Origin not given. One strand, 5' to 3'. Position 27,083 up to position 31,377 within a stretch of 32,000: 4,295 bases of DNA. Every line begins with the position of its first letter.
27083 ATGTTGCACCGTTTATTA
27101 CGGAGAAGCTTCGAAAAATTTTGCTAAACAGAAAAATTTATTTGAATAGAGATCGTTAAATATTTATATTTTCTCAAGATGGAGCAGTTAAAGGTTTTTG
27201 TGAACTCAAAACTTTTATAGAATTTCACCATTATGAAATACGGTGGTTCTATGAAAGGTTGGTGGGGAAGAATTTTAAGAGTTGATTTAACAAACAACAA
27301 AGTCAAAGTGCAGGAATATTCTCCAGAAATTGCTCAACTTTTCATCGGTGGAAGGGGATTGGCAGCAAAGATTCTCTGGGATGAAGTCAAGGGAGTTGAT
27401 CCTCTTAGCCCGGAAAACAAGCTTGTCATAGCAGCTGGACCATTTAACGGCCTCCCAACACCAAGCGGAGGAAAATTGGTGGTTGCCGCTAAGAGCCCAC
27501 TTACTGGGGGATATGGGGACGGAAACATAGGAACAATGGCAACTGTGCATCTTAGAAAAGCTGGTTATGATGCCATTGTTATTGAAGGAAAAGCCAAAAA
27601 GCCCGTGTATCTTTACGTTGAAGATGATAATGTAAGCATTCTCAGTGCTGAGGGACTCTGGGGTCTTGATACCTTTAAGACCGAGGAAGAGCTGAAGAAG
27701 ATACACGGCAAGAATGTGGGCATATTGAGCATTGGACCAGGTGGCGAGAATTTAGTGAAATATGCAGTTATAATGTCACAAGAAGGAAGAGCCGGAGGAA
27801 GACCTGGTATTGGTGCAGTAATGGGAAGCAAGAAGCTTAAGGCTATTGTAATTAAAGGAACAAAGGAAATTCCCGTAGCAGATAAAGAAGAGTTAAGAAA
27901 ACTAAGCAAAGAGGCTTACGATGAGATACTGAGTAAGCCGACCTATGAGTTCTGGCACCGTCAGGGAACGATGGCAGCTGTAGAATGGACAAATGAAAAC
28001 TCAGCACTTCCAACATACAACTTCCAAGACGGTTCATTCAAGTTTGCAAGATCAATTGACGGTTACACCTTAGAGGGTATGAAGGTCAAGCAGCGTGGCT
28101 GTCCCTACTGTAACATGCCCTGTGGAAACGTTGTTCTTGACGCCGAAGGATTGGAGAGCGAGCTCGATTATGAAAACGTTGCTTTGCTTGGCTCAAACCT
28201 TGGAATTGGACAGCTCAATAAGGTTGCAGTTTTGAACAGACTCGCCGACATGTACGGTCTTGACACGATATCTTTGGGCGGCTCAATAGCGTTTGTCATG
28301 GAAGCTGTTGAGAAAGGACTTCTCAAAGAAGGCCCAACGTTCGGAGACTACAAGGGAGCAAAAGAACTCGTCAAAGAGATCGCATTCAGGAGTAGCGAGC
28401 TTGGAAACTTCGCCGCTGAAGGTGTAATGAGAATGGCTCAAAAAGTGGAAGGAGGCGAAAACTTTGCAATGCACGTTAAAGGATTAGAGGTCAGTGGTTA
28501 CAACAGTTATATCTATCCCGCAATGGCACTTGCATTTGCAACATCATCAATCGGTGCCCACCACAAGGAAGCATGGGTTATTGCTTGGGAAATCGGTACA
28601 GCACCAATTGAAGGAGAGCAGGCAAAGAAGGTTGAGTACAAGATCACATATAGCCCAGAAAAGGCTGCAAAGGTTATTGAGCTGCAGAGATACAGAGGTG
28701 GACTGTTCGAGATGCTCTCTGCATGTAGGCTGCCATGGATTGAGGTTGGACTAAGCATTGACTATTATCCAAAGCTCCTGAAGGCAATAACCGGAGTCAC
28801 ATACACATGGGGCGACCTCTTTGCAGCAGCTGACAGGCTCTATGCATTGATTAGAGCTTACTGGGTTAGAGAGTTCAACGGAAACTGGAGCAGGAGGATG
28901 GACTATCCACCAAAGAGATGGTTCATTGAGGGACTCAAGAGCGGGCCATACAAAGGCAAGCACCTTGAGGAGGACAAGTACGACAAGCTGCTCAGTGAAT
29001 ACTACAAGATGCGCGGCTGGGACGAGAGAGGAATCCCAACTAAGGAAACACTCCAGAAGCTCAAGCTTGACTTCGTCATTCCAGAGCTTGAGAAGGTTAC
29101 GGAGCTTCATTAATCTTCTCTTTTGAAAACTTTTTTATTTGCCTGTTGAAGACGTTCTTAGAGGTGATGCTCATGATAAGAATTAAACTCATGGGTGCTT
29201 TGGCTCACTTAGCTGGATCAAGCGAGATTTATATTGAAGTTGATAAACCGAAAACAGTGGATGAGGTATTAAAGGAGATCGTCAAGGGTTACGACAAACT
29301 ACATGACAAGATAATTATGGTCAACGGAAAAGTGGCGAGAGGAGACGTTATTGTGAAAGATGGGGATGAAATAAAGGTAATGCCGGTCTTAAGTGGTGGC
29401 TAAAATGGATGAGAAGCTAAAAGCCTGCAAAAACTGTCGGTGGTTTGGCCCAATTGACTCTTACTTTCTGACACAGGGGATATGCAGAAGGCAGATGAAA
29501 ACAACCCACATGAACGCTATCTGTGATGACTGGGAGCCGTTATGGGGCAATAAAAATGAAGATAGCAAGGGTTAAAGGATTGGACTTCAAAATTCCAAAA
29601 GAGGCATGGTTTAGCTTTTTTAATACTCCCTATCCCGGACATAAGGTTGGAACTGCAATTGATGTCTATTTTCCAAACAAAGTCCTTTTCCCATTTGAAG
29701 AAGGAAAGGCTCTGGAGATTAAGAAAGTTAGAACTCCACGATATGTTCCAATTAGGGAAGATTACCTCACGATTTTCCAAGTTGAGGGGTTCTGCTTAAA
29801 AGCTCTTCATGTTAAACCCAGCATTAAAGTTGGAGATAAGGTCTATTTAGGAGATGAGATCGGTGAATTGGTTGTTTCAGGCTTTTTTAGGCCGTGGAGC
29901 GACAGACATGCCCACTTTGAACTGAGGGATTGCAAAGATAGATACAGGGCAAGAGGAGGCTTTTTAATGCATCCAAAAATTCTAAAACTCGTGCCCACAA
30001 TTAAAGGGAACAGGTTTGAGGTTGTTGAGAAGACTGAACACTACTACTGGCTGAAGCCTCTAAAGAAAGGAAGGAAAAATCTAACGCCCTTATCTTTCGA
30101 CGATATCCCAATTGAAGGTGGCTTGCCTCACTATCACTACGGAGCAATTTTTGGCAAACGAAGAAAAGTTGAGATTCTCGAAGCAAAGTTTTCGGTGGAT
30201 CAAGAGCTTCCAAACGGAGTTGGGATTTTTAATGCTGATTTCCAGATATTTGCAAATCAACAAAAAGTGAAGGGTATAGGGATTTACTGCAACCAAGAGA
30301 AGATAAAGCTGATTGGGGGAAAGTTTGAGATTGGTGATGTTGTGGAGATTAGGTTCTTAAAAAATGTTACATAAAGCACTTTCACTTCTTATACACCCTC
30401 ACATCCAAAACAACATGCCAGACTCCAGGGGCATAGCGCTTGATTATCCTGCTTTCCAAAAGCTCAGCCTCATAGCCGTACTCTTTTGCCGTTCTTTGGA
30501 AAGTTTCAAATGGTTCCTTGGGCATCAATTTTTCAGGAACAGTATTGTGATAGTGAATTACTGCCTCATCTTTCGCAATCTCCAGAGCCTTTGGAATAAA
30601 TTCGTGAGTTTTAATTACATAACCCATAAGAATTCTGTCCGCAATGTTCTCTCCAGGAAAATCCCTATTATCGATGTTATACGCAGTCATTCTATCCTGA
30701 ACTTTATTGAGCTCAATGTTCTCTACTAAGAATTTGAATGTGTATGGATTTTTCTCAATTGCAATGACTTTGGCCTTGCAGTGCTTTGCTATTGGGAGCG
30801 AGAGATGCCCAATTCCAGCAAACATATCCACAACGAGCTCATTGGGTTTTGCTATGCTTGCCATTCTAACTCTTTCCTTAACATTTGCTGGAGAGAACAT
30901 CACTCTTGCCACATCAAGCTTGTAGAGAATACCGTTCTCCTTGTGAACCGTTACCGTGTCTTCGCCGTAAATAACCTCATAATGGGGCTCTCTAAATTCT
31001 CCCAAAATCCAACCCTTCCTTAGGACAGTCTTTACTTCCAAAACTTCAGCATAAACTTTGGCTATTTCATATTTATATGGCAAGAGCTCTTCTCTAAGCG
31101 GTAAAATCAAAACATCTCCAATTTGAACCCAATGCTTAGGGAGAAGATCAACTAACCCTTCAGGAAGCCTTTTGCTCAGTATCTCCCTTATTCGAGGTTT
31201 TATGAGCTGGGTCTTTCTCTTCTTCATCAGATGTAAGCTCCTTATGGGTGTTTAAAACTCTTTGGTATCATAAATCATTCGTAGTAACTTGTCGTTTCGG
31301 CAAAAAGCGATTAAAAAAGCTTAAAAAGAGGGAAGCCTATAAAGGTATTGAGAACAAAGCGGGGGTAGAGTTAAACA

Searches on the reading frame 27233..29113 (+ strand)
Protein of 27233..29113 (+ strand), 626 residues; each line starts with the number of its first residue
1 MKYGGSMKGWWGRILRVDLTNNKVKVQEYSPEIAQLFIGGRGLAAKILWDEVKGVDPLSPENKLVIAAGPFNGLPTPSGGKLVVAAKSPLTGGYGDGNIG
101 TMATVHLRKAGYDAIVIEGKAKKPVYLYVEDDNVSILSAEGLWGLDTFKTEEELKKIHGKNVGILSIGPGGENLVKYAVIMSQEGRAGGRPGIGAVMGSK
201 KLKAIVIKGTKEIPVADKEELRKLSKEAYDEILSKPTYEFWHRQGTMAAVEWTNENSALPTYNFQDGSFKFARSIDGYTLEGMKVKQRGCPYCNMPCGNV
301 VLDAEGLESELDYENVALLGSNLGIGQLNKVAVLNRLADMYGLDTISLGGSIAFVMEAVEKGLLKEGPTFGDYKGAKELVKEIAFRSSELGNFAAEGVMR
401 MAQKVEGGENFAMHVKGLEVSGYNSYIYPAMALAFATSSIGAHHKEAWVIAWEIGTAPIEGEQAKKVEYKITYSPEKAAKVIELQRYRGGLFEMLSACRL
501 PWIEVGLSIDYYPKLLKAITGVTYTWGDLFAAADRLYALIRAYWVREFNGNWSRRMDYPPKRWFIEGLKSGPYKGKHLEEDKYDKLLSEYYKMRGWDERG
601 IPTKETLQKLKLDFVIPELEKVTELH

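Call 48: search_protein_families(library=ncbifam, max_evalue=0.01, proteins=[window:27233-29113:+])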
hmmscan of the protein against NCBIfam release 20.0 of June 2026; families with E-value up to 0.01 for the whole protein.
window:27233-29113:+ (626 aa): 2 families
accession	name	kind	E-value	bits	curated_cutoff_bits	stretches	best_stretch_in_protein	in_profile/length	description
NF007354.0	PRK09849.1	equivalog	1.5e-76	258.5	868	2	7-233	5-231/703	aldehyde ferredoxin oxidoreductase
NF040818.1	GAPOR_Arch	equivalog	1.7e-16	59.7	1300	2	14-135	5-124/654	glyceraldehyde-3-phosphate:ferredoxin oxidoreductase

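Call 56: search_solved_structures(query=window:27251-29113:+, max_evalue=1e-20)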
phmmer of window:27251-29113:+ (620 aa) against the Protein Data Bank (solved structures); distinct sequences matched with E-value up to 1e-20: 9.
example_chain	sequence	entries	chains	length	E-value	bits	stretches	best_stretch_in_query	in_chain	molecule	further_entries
1b25_A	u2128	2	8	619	0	1166.2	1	1-619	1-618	PROTEIN (FORMALDEHYDE FERREDOXIN OXIDOREDUCTASE) | FORMALDEHYDE FERREDOXIN OXIDOREDUCTASE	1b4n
1aor_A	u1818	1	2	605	7.1e-105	355.2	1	1-605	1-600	ALDEHYDE FERREDOXIN OXIDOREDUCTASE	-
9g7j_A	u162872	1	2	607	1.1e-92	315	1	1-610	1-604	Aldehyde ferredoxin oxidoreductase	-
9mqx_D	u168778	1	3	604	2e-83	284.4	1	1-606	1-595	Aldehyde:ferredoxin oxidoreductase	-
8c0z_A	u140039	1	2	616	2.5e-74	254.3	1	3-606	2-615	Aldehyde:ferredoxin oxidoreductase,tungsten-containing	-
9q1t_A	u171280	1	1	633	3.1e-69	237.5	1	3-607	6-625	Tungsten-dependent aldehyde oxidoreductase WOR83 from Haloferax volcanii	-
6x6u_A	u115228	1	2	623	6.3e-62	213.4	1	3-441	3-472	Formaldehyde:ferredoxin oxidoreductase wor5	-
6x1o_A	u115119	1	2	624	6.3e-62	213.4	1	3-441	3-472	Formaldehyde:ferredoxin oxidoreductase wor5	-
4z3w_A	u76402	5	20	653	8.7e-56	193.1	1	6-407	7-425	Benzoyl-CoA reductase, putative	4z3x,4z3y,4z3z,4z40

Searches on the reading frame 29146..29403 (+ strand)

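Call 48: search_protein_families(library=ncbifam, max_evalue=0.01, proteins=[window:29146-29403:+])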
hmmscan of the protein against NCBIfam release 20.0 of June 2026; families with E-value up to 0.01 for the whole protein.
window:29146-29403:+ (85 aa): 6 families
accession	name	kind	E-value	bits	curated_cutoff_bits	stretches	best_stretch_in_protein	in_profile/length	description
TIGR01687.1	moaD_arch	subfamily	2.4e-11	44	49.5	1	11-85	1-88/88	MoaD family protein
NF041918.1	SAMP1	equivalog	4.1e-10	40.1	60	1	12-77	2-67/91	ubiquitin-like small modifier protein 1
NF006231.0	PRK08364.1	equivalog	4.3e-08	33.4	80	1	7-85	1-70/70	sulfur carrier protein ThiS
TIGR01682.1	moaD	equivalog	6.4e-06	26.9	66.15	1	11-85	1-80/80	molybdopterin converting factor subunit 1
NF005028.0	PRK06437.1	equivalog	6.8e-06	26.1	85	1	20-85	5-67/67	hypothetical protein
NF053661.1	Urm1_like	equivalog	7.3e-05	22.9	70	1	12-85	1-79/79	Urm1-like protein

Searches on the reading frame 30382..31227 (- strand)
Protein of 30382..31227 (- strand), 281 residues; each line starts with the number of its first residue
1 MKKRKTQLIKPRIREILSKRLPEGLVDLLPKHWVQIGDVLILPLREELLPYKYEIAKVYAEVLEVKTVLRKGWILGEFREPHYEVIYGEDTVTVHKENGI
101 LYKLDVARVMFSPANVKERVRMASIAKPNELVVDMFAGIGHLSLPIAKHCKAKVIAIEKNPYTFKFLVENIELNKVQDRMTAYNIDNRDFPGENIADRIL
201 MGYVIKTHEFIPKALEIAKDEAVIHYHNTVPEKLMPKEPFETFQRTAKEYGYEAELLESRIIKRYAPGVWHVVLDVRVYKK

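Call 83: search_protein_families(library=pfam, max_evalue=0.00001, proteins=[window:30382-31227:-])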
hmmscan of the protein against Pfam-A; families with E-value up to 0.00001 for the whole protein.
window:30382-31227:- (281 aa): 2 families
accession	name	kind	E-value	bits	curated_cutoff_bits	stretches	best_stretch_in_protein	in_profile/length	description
PF02475.24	TRM5-TYW2_MTfase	-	5.9e-69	231.7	28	1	93-253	1-162/164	TRM5/TYW2 methyltransferase domain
PF25133.1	TYW2_N_2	-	2.3e-29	101.7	27.7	1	13-91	1-79/79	TYW2 N-terminal domain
